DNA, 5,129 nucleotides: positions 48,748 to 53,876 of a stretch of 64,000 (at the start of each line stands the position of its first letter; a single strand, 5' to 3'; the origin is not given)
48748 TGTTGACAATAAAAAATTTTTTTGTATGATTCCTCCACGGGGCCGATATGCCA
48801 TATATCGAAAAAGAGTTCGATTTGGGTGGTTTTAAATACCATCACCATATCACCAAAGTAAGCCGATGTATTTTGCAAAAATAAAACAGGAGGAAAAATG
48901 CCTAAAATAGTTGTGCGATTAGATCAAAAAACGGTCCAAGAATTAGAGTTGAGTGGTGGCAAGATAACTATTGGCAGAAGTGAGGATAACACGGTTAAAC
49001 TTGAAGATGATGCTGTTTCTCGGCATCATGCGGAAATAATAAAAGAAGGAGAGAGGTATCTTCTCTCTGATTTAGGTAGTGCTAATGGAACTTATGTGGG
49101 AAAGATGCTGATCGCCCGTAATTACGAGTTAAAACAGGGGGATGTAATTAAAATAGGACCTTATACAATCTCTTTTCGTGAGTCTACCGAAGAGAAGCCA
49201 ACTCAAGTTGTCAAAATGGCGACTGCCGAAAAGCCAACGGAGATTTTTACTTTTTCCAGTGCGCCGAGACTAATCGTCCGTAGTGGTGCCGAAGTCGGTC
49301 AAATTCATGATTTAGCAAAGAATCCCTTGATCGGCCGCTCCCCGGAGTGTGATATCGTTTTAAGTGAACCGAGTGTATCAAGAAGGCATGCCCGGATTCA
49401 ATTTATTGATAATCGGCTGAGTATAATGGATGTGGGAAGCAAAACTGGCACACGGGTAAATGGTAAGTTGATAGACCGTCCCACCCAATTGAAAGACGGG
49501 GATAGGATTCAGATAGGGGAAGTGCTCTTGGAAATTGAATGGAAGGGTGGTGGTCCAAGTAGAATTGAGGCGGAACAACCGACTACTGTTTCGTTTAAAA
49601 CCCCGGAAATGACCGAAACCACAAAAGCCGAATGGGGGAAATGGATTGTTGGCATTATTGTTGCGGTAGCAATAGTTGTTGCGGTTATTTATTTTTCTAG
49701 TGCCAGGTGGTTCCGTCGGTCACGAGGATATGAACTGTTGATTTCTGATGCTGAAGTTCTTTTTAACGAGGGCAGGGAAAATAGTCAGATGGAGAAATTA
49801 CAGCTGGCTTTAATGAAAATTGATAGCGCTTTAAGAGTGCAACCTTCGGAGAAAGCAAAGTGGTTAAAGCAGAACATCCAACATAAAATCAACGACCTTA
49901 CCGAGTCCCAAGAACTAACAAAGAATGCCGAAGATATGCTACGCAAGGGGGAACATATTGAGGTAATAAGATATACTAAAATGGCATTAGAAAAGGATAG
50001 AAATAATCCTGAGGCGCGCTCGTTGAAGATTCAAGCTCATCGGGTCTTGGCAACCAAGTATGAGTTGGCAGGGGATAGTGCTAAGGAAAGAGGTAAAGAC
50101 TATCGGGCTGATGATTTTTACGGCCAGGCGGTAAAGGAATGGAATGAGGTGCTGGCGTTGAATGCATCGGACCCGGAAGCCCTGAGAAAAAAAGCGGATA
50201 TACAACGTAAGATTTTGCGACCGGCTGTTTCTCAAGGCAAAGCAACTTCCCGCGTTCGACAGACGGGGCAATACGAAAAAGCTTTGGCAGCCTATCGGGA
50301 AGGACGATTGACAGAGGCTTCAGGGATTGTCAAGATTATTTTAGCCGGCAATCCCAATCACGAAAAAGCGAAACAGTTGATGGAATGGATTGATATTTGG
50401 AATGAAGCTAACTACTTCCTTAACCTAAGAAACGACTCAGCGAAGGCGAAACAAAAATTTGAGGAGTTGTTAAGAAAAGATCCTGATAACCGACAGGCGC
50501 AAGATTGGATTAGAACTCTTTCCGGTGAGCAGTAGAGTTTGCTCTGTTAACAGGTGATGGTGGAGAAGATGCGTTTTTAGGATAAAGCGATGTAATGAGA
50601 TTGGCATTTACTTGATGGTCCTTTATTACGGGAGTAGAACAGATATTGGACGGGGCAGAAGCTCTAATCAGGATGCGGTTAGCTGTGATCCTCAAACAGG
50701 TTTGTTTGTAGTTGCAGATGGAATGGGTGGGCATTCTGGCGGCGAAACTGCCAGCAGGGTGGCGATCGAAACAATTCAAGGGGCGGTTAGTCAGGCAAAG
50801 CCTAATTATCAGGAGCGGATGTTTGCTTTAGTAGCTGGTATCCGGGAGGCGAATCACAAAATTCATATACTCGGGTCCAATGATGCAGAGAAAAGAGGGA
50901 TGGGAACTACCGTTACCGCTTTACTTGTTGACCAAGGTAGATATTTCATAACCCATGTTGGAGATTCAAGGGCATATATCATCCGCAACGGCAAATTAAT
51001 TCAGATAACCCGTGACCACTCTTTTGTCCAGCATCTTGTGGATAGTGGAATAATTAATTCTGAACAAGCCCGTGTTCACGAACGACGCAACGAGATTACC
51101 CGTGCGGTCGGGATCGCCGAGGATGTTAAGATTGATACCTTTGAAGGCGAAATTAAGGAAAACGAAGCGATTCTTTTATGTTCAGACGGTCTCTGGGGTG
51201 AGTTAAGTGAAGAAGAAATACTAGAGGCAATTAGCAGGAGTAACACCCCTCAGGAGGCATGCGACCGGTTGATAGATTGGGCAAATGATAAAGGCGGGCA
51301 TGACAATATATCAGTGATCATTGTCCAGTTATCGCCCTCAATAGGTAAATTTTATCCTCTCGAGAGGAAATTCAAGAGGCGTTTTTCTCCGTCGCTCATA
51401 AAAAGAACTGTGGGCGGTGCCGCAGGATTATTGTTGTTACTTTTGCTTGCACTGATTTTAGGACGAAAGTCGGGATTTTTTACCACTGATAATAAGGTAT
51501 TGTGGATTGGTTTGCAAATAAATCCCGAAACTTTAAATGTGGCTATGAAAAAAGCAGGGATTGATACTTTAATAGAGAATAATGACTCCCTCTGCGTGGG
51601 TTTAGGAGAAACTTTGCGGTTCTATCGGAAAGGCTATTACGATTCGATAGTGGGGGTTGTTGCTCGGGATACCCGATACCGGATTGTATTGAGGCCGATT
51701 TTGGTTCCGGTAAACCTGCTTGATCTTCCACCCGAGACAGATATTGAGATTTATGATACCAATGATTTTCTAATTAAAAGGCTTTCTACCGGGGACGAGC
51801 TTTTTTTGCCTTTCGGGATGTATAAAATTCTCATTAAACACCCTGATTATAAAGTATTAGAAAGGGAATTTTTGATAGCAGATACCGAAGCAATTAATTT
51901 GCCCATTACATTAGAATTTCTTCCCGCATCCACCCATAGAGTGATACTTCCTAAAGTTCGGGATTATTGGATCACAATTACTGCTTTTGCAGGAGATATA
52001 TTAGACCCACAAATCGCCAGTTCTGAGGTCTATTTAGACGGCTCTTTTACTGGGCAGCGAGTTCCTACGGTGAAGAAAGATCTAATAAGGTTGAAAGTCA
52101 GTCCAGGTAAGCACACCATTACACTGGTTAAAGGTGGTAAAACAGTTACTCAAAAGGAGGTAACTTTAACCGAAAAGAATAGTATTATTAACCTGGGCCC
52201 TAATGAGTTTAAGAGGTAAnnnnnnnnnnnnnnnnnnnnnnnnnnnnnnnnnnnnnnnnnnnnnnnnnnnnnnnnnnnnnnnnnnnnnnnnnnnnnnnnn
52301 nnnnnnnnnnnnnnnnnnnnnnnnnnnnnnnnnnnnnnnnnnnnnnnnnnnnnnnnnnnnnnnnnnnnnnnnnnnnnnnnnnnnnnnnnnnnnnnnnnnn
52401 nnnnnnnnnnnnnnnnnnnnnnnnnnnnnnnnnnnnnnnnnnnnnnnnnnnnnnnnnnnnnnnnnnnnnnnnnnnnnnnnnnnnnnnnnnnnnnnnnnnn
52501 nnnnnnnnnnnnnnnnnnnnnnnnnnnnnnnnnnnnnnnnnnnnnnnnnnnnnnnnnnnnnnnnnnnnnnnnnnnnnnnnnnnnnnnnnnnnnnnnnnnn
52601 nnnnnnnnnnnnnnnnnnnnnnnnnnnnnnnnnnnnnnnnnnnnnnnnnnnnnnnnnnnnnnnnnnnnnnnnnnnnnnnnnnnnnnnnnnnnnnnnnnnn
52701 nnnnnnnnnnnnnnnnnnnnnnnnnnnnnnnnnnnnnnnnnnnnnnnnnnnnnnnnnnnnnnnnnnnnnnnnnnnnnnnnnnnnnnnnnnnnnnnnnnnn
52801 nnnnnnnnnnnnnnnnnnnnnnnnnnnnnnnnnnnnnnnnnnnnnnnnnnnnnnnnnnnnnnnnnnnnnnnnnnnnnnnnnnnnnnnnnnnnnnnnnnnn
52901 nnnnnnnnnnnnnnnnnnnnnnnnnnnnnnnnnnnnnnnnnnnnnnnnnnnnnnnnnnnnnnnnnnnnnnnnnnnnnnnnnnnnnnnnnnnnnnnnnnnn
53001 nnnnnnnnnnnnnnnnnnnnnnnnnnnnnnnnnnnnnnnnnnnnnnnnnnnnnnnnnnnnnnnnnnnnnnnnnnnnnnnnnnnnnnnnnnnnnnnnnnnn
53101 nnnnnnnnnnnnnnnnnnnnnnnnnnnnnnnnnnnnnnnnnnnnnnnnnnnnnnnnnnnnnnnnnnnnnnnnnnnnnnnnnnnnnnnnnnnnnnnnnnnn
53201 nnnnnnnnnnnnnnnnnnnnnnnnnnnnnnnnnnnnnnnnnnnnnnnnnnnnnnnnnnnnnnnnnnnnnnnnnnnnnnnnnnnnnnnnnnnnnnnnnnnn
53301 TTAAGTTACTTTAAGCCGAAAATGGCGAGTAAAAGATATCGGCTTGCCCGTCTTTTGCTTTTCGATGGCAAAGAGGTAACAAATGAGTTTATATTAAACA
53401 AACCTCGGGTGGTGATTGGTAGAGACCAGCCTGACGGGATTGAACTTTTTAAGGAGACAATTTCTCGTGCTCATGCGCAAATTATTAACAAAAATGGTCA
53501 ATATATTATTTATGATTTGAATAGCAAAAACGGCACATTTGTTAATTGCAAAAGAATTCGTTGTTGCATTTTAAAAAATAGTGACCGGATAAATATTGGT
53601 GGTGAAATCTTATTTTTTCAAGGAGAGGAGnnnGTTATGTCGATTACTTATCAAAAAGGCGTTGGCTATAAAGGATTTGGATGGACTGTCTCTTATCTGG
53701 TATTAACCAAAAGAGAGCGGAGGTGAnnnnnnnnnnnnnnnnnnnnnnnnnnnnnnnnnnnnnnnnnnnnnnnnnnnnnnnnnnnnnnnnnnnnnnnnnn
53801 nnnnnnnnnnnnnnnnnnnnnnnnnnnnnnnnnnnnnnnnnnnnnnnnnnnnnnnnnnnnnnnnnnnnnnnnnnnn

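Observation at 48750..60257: Ten-ORF membrane-anchored FHA / PP2C / dual Hanks-kinase / PEGA / PASTA-FGE operon ending in secreted T9SS-type cargo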

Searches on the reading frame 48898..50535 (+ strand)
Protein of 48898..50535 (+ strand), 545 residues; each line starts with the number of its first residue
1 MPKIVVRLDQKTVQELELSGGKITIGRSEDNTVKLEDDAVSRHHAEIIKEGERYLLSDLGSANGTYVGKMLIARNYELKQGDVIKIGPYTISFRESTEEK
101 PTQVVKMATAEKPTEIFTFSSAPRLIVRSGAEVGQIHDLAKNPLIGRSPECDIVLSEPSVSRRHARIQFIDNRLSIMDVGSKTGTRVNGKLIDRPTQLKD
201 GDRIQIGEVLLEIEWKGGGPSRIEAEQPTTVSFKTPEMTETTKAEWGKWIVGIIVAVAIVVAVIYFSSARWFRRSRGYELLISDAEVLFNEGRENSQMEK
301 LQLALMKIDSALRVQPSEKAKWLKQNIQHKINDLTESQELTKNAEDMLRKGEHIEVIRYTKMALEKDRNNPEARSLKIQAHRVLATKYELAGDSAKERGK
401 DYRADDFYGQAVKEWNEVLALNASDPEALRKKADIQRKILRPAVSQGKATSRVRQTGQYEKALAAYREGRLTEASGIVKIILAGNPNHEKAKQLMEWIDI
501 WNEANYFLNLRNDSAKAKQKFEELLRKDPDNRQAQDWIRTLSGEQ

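Call 4: search_protein_families(library=pfam, proteins=[window:48898-50535:+], max_evalue=0.01)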
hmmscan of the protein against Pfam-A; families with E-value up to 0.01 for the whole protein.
window:48898-50535:+ (545 aa): 10 families
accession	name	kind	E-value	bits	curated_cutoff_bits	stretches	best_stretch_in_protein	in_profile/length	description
PF00498.31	FHA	-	1.8e-44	150.4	20.7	2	145-207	3-67/67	FHA domain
PF16697.10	Yop-YscD_cpl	-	2.7e-32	111.3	33.2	2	129-213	4-90/94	Inner membrane component of T3SS, cytoplasmic domain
PF14853.12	Fis1_TPR_C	-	3e-08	34.2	25.3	0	516-535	19-38/53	Fis1 C-terminal tetratricopeptide repeat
PF13428.12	TPR_14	-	3.9e-06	27.4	23.5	0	398-435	7-44/44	Tetratricopeptide repeat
PF13432.12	TPR_16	-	1.9e-05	25.4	32.7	0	398-436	3-41/65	Tetratricopeptide repeat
PF07719.23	TPR_2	-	7.3e-05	23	27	0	512-531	15-34/34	Tetratricopeptide repeat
PF13414.12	TPR_11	-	0.00011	22.3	26.8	0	401-434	3-36/42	TPR repeat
PF02824.27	TGS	-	0.00036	20.9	22.2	0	184-206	36-58/60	TGS domain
PF14863.12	Alkyl_sulf_dimr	-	0.0018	19.1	26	0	335-389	67-121/139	Alkyl sulfatase dimerisation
PF02597.26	ThiS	-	0.0029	18.6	22.5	0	186-206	46-69/76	ThiS family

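Call 36: search_protein_families(library=ncbifam, proteins=[window:48898-50535:+], max_evalue=0.01)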
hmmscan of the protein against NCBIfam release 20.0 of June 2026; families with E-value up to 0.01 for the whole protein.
window:48898-50535:+ (545 aa): 10 families
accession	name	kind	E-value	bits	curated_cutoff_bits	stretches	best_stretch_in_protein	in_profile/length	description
NF049868.1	FhaB_Rv0019c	equivalog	3.5e-41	140.9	125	2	3-91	68-156/158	FHA domain-containing protein FhaB/FipA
TIGR03354.1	VI_FHA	hypoth_equivalog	1.9e-28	100.5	120.25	2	8-112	11-120/420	type VI secretion system-associated FHA domain protein TagH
NF041660.2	oxygluDhInhib_OdhI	equivalog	2.3e-27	95.4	200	2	110-209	25-123/130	oxoglutarate dehydrogenase inhibitor Odhl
NF052573.1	HisKinEspAMyxo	equivalog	3.8e-22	78.1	1400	2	18-106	43-134/755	serine histidine kinase EspA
NF033760.1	gliding_GltG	equivalog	8.9e-21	74.1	650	2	145-220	28-103/650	adventurous gliding motility protein GltG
NF052403.1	ESX1TransRegEspM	equivalog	9e-10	37.9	550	2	121-191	9-78/367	ESX-1 type VII secretion system transcriptional regulator EspM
TIGR02500.1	type_III_yscD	equivalog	3e-06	26.5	86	1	144-264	23-140/413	type III secretion system inner membrane ring subunit SctD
TIGR01687.1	moaD_arch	subfamily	0.001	19.5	49.5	0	44-88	42-83/88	MoaD family protein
NF047507.1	TPR_BatC_Lepto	exception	0.0012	18.4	175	1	458-538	61-136/214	TPR repeat-containing protein BatC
NF002725.1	PRK02603.1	equivalog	0.0035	17.4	143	0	350-422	85-150/173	photosystem I assembly protein Ycf3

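Call 77: search_protein_families(library=padloc, proteins=[window:48898-50535:+], max_evalue=0.001)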
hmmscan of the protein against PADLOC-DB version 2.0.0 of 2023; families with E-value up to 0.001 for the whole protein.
window:48898-50535:+ (545 aa): 0 families

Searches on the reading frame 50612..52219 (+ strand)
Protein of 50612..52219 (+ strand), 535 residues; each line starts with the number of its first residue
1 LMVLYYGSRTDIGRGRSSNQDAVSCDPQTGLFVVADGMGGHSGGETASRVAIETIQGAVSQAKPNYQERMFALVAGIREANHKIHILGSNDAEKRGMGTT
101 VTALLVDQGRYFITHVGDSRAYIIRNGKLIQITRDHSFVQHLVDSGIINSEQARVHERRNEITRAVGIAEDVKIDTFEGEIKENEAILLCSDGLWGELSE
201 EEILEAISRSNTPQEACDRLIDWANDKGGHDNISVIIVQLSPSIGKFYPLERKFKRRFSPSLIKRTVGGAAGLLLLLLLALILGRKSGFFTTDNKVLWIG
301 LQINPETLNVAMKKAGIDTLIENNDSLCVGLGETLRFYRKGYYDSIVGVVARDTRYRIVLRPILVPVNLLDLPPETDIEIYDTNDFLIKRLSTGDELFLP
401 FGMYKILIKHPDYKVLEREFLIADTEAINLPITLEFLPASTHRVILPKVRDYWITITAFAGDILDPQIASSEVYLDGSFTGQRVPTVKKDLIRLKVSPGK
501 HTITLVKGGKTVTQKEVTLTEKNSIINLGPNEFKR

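Call 4: search_protein_families(library=pfam, proteins=[window:50612-52219:+], max_evalue=0.01)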
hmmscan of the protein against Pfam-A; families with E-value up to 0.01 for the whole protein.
window:50612-52219:+ (535 aa): 4 families
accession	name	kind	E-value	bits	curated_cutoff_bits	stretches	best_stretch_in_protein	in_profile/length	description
PF00481.26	PP2C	-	7e-16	59.1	20.3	2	21-137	28-141/255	Protein phosphatase 2C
PF13672.11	PP2C_2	-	4.3e-15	56.3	24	1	16-202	9-182/209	Protein phosphatase 2C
PF07228.17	SpoIIE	-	1.7e-07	31.8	25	1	150-240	89-191/192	Stage II sporulation protein E (SpoIIE)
PF08308.17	PEGA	-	0.00039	20.7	20.8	0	471-522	13-58/71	PEGA domain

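Call 36: search_protein_families(library=ncbifam, proteins=[window:50612-52219:+], max_evalue=0.01)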
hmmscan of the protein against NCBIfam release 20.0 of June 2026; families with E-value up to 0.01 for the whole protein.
window:50612-52219:+ (535 aa): 3 families
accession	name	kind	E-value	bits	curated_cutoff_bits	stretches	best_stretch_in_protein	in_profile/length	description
NF033484.1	Stp1_PP2C_phos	equivalog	5.3e-79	265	230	1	10-239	2-232/232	Stp1/IreP family PP2C-type Ser/Thr phosphatase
NF011149.0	PRK14559.1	equivalog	4.9e-37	128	374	1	6-240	391-631/642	serine/threonine phosphatase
TIGR02865.1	spore_II_E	equivalog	0.0018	16.4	490.8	1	166-239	679-762/764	stage II sporulation protein E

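Call 77: search_protein_families(library=padloc, proteins=[window:50612-52219:+], max_evalue=0.001)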
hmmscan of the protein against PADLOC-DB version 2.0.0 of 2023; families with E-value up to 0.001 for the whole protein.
window:50612-52219:+ (535 aa): 1 family
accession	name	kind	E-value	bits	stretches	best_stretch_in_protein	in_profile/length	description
PDLC04518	PDC-M21C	-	5.3e-15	53.3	1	2-214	1-206/243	-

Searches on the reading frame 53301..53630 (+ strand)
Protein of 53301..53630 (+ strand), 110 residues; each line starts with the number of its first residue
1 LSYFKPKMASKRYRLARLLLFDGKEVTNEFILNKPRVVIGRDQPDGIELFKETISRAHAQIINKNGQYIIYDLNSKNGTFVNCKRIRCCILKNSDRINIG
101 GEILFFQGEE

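Call 61: find_related_loci(query=A6, collection=metagenome_contigs, flank=10000)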
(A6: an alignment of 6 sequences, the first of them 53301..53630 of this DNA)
Query A6 (110 aa) in metagenome_contigs; peptide patterns used: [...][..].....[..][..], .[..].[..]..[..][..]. (x = any residue, [..] = any of these).
190 stretches matched a pattern; 6 encode a relative of the query (tblastn E <= 1e-3); 6 distinct loci.
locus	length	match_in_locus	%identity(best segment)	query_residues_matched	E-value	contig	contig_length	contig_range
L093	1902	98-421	65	1-108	4e-41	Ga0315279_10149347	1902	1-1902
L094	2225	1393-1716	56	1-108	2e-36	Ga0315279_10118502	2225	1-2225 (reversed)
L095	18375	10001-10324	56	1-108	2e-35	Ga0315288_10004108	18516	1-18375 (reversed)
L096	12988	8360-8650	58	12-108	3e-34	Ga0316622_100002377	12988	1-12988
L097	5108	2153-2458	47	7-108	5e-31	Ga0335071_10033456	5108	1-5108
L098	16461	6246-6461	33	30-100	4e-9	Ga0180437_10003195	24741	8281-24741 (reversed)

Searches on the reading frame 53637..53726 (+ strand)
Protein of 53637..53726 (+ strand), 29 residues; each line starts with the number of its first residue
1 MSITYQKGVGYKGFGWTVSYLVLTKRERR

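Call 4: search_protein_families(library=pfam, proteins=[window:53637-53726:+], max_evalue=0.01)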
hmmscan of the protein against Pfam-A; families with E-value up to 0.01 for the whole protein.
window:53637-53726:+ (29 aa): 0 families
